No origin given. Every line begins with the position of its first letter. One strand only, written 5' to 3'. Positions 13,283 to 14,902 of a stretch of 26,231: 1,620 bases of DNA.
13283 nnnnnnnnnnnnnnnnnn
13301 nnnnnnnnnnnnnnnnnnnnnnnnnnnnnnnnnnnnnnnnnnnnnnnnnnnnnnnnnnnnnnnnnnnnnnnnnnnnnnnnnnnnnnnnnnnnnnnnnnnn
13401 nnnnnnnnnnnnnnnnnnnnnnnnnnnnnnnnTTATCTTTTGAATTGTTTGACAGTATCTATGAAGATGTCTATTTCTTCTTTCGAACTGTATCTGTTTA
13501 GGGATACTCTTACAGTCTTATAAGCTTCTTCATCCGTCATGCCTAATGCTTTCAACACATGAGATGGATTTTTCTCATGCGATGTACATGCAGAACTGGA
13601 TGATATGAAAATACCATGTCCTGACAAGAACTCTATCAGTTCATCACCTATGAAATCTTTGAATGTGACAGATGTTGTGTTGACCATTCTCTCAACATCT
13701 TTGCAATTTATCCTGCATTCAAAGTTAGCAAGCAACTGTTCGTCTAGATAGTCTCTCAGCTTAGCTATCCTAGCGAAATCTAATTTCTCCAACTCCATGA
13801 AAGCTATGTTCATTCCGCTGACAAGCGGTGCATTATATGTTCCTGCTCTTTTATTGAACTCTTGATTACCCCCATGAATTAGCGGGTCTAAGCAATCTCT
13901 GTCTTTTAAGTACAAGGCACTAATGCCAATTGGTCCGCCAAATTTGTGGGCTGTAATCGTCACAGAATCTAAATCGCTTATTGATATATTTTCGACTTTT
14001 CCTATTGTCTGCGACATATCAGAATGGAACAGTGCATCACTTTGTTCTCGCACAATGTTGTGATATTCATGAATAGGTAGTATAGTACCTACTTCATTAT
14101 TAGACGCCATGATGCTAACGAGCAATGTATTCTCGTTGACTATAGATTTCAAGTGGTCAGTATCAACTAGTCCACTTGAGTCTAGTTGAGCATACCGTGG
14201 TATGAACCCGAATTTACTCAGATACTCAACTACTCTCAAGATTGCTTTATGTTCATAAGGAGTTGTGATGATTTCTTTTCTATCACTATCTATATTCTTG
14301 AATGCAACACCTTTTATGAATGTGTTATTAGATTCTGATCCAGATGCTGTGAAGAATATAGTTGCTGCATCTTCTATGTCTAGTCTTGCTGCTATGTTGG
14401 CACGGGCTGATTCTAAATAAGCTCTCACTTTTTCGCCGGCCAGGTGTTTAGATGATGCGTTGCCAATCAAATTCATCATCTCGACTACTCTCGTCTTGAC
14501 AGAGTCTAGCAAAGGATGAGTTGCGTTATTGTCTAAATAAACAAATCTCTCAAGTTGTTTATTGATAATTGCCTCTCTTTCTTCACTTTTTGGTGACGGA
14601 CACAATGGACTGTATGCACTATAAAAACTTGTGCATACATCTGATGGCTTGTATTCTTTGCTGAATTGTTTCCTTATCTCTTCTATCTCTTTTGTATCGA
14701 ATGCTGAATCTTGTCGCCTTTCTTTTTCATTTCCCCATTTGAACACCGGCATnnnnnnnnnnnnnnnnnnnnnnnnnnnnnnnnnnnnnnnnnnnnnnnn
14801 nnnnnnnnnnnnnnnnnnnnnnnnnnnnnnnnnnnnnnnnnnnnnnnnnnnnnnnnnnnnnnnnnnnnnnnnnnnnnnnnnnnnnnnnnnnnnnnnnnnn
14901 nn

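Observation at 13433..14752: Stand-alone IscS/NifS-type cysteine desulfurase with an N-terminal extension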

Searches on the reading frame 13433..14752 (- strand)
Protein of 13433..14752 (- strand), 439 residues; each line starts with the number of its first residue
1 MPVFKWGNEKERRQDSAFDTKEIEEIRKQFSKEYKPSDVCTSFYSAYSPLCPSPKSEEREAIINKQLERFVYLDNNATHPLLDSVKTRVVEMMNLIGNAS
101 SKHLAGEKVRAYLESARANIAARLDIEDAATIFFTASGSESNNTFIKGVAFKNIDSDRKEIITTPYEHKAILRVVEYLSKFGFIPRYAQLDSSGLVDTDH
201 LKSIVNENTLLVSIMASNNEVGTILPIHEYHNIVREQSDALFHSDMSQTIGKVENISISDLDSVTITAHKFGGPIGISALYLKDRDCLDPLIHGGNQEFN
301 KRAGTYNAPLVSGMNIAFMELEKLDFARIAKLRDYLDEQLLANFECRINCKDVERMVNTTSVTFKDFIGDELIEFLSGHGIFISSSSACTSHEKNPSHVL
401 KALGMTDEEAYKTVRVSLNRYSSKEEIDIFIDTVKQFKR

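Call 5: search_protein_families(library=pfam, proteins=[window:13433-14752:-], max_evalue=0.01)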
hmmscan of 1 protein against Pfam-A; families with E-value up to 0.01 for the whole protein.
window:13433-14752:- (439 aa): 1 family
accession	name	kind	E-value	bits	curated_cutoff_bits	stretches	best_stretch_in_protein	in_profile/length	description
PF00266.25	Aminotran_5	-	2.1e-54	185.4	21.5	1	71-430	1-371/371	Aminotransferase class-V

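Call 6: search_protein_families(library=ncbifam, proteins=[window:13433-14752:-], max_evalue=0.001)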
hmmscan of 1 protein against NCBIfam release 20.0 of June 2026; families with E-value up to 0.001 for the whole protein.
window:13433-14752:- (439 aa): 16 families
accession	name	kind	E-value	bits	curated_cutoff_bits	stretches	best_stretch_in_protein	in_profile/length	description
TIGR03402.1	FeS_nifS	equivalog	5.5e-93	311.8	530.75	1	71-436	1-368/379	cysteine desulfurase NifS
TIGR03235.1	DNA_S_dndA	equivalog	3.6e-75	253.5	480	1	72-418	1-353/353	cysteine desulfurase DndA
TIGR02006.1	IscS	equivalog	9.7e-74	248.8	643.2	1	70-436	4-373/402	IscS subfamily cysteine desulfurase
NF010611.0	PRK14012.1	equivalog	3e-71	240.5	548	1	69-436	5-377/406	IscS subfamily cysteine desulfurase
TIGR03403.1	nifS_epsilon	equivalog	2.4e-68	230.7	587.7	1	71-436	1-371/382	NifS family cysteine desulfurase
NF002806.0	PRK02948.1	subfamily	2.8e-60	204.3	304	1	71-437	2-371/381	IscS subfamily cysteine desulfurase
TIGR01977.1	am_tr_V_EF2568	hypoth_equivalog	1.9e-36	125.9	377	1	71-436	1-375/376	cysteine desulfurase family protein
TIGR01979.1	sufS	subfamily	1.6e-29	103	475.1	1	68-438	17-399/403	SufS family cysteine desulfurase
TIGR01976.1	am_tr_V_VC1184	hypoth_equivalog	1.2e-21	77.5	352.35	1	67-432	16-399/401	cysteine desulfurase-like protein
NF040779.1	Sec_lyase_SclA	exception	2.7e-17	62.8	525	1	102-435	34-374/378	selenocysteine lyase SclA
NF041166.1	f2_encap_cargo1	exception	5.2e-17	62.2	800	1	69-285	245-463/623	family 2A encapsulin nanocompartment cargo protein cysteine desulfurase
NF008126.0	PRK10874.1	equivalog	2.8e-13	49.8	607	1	70-435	20-393/401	cysteine desulfurase CsdA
TIGR03392.1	FeS_syn_CsdA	equivalog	4.7e-13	49.1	493.6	1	70-435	17-390/398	cysteine desulfurase CsdA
NF006791.0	PRK09295.1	equivalog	1.9e-12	47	661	1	108-285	64-241/406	cysteine desulfurase SufS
TIGR03812.1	tyr_de_CO2_Arch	equivalog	1.4e-05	24.2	299.4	1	123-247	71-192/375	tyrosine decarboxylase MfnA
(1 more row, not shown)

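Call 7: search_solved_structures(query=window:13433-14752:-, show_alignments=2)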
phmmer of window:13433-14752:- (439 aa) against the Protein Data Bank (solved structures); distinct sequences matched with E-value up to 0.001: 71 (the best 60 are shown).
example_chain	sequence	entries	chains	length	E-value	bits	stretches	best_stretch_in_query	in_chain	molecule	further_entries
1ecx_A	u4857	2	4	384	3.1e-71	244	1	71-436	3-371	AMINOTRANSFERASE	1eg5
5wt2_A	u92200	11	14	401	2.6e-57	198.1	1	70-435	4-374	Cysteine desulfurase IscS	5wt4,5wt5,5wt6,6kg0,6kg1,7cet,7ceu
4isy_A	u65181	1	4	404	4.2e-55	190.9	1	71-432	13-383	Cysteine desulfurase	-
5zsp_A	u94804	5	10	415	2.7e-54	188.2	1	71-438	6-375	Cysteine desulfurase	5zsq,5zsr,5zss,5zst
4r5f_A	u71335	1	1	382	1.1e-52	182.9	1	72-433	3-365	Cysteine desulfurase IscS 2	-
9wep_A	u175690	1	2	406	3.1e-52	181.4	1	68-432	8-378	cysteine desulfurase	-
5usr_A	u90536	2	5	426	3.3e-52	181.3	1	67-433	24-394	Cysteine desulfurase, mitochondrial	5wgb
9wer_A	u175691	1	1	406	4.2e-52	181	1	68-432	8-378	cysteine desulfurase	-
8tvt_A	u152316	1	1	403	5.5e-52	180.6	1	69-433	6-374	Cysteine desulfurase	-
5wkp_A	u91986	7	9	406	5.6e-52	180.6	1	69-433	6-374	Cysteine desulfurase, mitochondrial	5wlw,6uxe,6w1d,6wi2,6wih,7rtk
6nzu_A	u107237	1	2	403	5.7e-52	180.5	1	69-433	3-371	Cysteine desulfurase, mitochondrial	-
9wew_A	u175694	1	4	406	5.8e-52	180.5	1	68-432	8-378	cysteine desulfurase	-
8pk8_A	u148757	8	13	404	6.1e-52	180.5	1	69-433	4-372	Cysteine desulfurase | Isoform Mitochondrial of Cysteine desulfurase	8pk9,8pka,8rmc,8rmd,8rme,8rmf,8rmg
4eb5_A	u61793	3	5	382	7.4e-52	180.2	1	72-433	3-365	Probable cysteine desulfurase 2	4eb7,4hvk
9wf8_A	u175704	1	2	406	1.5e-51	179.1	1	68-432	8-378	cysteine desulfurase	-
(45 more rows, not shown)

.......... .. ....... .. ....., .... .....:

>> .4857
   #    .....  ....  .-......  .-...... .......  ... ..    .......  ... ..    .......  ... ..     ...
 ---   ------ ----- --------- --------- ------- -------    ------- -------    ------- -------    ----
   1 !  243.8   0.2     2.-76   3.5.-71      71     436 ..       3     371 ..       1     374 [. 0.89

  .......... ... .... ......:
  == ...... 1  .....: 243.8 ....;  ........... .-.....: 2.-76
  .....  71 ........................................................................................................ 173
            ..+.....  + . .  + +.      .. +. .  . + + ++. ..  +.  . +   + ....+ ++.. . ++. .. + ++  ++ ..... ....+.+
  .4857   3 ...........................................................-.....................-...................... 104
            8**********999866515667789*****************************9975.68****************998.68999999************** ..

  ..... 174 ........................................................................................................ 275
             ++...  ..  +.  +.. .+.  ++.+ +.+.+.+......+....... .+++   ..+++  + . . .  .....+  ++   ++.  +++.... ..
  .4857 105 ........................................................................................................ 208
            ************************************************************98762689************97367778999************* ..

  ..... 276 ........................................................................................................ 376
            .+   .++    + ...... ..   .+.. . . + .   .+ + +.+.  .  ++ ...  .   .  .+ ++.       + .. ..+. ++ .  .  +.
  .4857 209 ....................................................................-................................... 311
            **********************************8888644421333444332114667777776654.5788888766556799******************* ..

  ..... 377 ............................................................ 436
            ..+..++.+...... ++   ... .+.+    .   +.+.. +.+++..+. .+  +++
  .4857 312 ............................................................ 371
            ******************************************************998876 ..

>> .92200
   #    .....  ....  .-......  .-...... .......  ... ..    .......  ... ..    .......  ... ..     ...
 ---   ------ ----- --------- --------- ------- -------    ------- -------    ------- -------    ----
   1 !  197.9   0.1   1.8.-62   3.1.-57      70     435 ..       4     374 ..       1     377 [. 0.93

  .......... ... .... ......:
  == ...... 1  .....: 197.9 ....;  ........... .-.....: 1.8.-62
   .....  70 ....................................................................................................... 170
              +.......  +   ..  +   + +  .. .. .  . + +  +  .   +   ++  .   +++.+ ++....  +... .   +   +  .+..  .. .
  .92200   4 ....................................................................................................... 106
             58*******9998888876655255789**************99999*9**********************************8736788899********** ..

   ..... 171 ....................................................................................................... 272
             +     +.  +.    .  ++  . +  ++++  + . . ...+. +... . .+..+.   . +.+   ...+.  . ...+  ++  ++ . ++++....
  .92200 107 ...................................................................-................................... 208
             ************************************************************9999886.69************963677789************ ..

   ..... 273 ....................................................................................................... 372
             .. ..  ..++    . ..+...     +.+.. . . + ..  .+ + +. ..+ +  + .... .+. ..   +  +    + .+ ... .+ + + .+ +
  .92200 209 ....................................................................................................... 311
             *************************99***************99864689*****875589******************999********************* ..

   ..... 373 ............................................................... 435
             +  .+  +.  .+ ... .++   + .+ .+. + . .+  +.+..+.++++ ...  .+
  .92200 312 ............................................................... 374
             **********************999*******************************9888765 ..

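Call 9: search_dna_similar(query=window:13433-14752:-, collection=phages, mode=protein, max_rows=40)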
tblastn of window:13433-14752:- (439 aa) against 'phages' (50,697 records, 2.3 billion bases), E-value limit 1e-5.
Records with a match: 47; places in all: 47; records where one place covers at least 80% of the query: 38.
Best place of each record, by identity: <60% 47.
By first word of the organism name: Bacteriophage 16; Listeria 16; Enterococcus 5; Staphylococcus 4; Acinetobacter 4; Salmonella 2.
By host as written in the record: - 22; Listeria monocytogenes 16; Staphylococcus aureus 4; Enterococcus faecalis 3; Salmonella enterica subsp. enterica serovar Kentucky 1; Homo sapiens 1.
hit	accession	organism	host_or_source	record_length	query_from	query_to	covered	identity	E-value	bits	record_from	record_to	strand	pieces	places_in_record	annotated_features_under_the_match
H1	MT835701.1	Bacteriophage sp.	human fecal samples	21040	66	437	85%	36.4%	7e-58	211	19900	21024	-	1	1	record has no annotation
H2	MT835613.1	Bacteriophage sp.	human fecal samples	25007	64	435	85%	36.0%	6e-60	217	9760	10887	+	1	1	record has no annotation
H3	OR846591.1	Enterococcus phage Efs 1-1-1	Enterococcus faecalis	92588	59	437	86%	35.3%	4e-55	203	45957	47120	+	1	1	record has no annotation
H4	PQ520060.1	Enterococcus phage IME_EF3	-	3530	59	437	86%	35.3%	3e-55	202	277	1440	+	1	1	record has no annotation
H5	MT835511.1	Bacteriophage sp.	human fecal samples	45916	67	439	85%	35.8%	1e-54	201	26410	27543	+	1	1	record has no annotation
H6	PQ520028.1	Enterococcus phage IME_EF3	-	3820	71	439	84%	36.2%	1e-54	201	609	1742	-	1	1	record has no annotation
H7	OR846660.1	Enterococcus phage Efs 1-1-1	Enterococcus faecalis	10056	71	439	84%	36.2%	1e-54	201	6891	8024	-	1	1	record has no annotation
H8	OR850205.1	Staphylococcus phage SA 1298 Kay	Staphylococcus aureus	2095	71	431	82%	36.5%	6e-55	198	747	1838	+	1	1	record has no annotation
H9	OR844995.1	Staphylococcus phage SA 1306 Kay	Staphylococcus aureus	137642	71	431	82%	36.5%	1e-53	198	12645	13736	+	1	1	record has no annotation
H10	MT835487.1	Bacteriophage sp.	human fecal samples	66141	65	436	85%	34.7%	2e-55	204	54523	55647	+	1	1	record has no annotation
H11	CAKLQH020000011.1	Acinetobacter phage MD-2021a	not known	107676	67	435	84%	35.0%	4e-49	185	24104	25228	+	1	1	iscS_2: cysteine desulfurase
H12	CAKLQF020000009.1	Acinetobacter phage MD-2021a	not known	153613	67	435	84%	35.0%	4e-49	185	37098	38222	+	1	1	iscS_3: cysteine desulfurase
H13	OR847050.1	Listeria phage LM 4-11-1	Listeria monocytogenes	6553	66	429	83%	35.4%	1e-49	186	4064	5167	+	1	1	record has no annotation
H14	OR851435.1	Salmonella phage S.Kent 1-2-1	Salmonella enterica subsp. enterica ...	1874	71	436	81%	35.1%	9e-40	188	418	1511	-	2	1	record has no annotation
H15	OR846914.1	Listeria phage LM 4-11-1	Listeria monocytogenes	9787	35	434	91%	31.1%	2e-42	166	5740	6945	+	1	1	record has no annotation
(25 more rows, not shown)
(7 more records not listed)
